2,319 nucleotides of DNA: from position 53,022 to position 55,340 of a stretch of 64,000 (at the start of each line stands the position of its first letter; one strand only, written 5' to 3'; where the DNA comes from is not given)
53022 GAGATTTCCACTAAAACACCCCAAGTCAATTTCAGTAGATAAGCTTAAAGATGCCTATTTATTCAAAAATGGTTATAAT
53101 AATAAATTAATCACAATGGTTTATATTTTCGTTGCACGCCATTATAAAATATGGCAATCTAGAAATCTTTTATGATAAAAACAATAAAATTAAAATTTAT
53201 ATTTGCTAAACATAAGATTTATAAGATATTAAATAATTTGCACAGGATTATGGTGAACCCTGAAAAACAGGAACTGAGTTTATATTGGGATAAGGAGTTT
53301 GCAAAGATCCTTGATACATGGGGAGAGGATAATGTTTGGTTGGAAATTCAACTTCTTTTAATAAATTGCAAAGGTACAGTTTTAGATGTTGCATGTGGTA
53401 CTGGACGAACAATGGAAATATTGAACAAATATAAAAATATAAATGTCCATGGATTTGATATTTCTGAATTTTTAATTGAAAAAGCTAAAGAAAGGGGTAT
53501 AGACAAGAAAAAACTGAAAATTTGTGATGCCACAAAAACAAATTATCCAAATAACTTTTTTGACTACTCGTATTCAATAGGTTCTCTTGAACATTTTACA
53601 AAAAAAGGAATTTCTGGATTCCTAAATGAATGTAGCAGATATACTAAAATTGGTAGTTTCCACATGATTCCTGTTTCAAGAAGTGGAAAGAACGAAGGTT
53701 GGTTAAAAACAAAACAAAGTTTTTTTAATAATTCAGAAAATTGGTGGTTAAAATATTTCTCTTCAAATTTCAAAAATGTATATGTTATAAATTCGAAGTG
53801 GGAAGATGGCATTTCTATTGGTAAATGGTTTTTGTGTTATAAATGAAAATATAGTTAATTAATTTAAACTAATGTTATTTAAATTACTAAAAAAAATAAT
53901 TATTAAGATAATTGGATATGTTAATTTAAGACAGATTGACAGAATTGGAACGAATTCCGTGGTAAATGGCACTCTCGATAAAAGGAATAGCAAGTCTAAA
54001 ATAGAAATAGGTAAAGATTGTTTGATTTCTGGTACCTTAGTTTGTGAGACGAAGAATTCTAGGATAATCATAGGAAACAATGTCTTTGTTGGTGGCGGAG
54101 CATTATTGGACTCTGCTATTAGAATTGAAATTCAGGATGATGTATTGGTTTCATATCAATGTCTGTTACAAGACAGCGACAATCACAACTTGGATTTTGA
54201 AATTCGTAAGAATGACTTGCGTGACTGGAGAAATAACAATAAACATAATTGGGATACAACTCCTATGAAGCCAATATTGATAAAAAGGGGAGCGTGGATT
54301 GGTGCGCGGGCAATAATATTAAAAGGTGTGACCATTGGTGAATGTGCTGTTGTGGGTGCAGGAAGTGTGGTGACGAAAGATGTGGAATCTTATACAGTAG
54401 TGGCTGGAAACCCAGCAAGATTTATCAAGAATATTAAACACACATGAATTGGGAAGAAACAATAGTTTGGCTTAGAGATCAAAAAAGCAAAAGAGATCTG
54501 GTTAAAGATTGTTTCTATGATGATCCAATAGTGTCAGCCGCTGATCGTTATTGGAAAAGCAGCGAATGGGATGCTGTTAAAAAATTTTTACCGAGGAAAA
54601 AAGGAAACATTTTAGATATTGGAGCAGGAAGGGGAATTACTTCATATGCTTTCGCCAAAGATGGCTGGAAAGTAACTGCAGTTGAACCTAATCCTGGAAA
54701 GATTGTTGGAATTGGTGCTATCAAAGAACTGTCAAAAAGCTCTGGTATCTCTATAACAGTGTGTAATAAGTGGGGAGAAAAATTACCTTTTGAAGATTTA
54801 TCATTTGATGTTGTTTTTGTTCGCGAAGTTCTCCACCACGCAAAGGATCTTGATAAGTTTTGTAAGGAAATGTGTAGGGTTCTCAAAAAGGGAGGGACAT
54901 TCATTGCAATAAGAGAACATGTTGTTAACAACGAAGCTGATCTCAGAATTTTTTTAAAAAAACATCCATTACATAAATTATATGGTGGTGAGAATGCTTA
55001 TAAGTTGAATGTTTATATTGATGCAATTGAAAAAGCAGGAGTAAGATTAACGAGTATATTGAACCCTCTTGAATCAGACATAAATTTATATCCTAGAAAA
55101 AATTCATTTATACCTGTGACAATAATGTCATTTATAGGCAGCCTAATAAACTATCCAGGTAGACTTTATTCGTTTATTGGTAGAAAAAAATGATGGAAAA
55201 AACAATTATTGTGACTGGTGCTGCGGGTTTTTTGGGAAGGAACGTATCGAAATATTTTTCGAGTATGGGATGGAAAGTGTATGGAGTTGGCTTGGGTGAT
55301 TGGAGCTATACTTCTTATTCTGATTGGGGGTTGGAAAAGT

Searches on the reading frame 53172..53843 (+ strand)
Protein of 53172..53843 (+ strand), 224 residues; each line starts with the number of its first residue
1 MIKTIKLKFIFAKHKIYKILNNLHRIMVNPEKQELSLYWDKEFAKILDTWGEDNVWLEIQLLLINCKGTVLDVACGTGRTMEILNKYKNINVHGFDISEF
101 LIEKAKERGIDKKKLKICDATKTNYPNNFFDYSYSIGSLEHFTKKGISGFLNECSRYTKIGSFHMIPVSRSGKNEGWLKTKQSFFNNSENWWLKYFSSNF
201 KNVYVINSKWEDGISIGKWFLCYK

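Call 56: search_protein_families(library=pfam, proteins=[window:53172-53843:+], max_evalue=0.01)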
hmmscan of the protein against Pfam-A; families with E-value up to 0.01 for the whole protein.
window:53172-53843:+ (224 aa): 10 families
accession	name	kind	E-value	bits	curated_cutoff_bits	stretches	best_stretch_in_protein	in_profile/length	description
PF13649.12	Methyltransf_25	-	7.2e-16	59.1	27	1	70-159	1-94/97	Methyltransferase domain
PF08241.18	Methyltransf_11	-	1.1e-14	55.2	21.2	1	71-163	1-92/95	Methyltransferase domain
PF13847.12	Methyltransf_31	-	1.3e-11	44.9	27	1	68-166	5-109/145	Methyltransferase domain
PF08242.18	Methyltransf_12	-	5.6e-10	40.3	30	1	71-161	1-95/98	Methyltransferase domain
PF07021.18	MetW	-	8.8e-07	29.2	21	1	63-133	10-79/193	Methionine biosynthesis protein MetW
PF13489.12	Methyltransf_23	-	1.4e-06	28.6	27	1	64-143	20-95/164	Methyltransferase domain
PF02353.26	CMAS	-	2.4e-06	27.5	27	1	15-165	12-163/273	Mycolic acid cyclopropane synthetase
PF03848.20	TehB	-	0.0014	18.5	20.4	1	67-169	31-135/193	Tellurite resistance protein TehB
PF01209.24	Ubie_methyltran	-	0.0025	17.6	20.1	1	69-161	50-146/233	ubiE/COQ5 methyltransferase family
PF05175.20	MTS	-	0.0081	16.2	23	0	65-128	30-93/170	Methyltransferase small domain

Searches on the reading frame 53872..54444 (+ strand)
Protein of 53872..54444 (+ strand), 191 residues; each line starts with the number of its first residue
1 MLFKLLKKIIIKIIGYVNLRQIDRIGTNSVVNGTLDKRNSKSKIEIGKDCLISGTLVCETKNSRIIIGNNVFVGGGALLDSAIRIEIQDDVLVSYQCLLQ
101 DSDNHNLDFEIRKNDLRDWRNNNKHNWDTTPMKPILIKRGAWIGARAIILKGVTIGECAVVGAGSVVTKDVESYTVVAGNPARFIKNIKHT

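Call 56: search_protein_families(library=pfam, proteins=[window:53872-54444:+], max_evalue=0.01)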
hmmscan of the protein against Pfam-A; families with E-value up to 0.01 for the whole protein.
window:53872-54444:+ (191 aa): 3 families
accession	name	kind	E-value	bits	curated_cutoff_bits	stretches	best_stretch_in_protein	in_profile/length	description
PF00132.30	Hexapep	-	6.6e-11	41.9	27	1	136-169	3-36/36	Bacterial transferase hexapeptide (six repeats)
PF14602.12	Hexapep_2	-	7.9e-09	35.5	27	1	140-169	7-34/34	Hexapeptide repeat of succinyl-transferase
PF25084.1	LbH_EIF2B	-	0.0015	19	54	0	145-171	71-97/105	EIF2B subunit epsilon LbH domain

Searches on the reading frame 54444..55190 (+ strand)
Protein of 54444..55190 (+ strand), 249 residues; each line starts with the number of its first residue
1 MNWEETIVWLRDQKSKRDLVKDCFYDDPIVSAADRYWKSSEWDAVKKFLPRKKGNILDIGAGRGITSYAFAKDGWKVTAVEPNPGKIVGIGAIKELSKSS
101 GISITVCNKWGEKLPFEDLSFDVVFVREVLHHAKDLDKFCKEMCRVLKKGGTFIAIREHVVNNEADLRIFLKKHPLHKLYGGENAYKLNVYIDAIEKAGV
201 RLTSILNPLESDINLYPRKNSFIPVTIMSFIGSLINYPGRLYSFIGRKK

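Call 56: search_protein_families(library=pfam, proteins=[window:54444-55190:+], max_evalue=0.01)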
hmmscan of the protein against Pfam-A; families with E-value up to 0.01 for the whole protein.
window:54444-55190:+ (249 aa): 12 families
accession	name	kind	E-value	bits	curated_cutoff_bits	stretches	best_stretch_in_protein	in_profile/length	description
PF08241.18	Methyltransf_11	-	1.7e-20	73.8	21.2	1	57-154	1-94/95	Methyltransferase domain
PF13649.12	Methyltransf_25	-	3.1e-16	60.3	27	1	56-151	1-97/97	Methyltransferase domain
PF13847.12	Methyltransf_31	-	1.2e-14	54.7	27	1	52-159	3-113/145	Methyltransferase domain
PF13489.12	Methyltransf_23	-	3.7e-13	50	27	1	43-153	11-114/164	Methyltransferase domain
PF08242.18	Methyltransf_12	-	4.3e-12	47.1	30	1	57-153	1-98/98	Methyltransferase domain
PF01209.24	Ubie_methyltran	-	8.3e-09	35.6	20.1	1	35-157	33-153/233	ubiE/COQ5 methyltransferase family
PF08003.17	Methyltransf_9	-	6e-08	32.5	23.8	1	34-162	95-223/315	Protein of unknown function (DUF1698)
PF03848.20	TehB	-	0.00021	21.2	20.4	1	43-154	24-131/193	Tellurite resistance protein TehB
PF02527.21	GidB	-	0.00026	20.8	27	1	47-164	43-155/184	rRNA small subunit methyltransferase G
PF05148.21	Methyltransf_8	-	0.00057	20.3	27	1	103-154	107-155/219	Hypothetical methyltransferase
PF05175.20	MTS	-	0.0032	17.6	23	1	49-172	28-155/170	Methyltransferase small domain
PF00398.26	RrnaAD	-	0.005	16.4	24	1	44-82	22-60/263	Ribosomal RNA adenine dimethylase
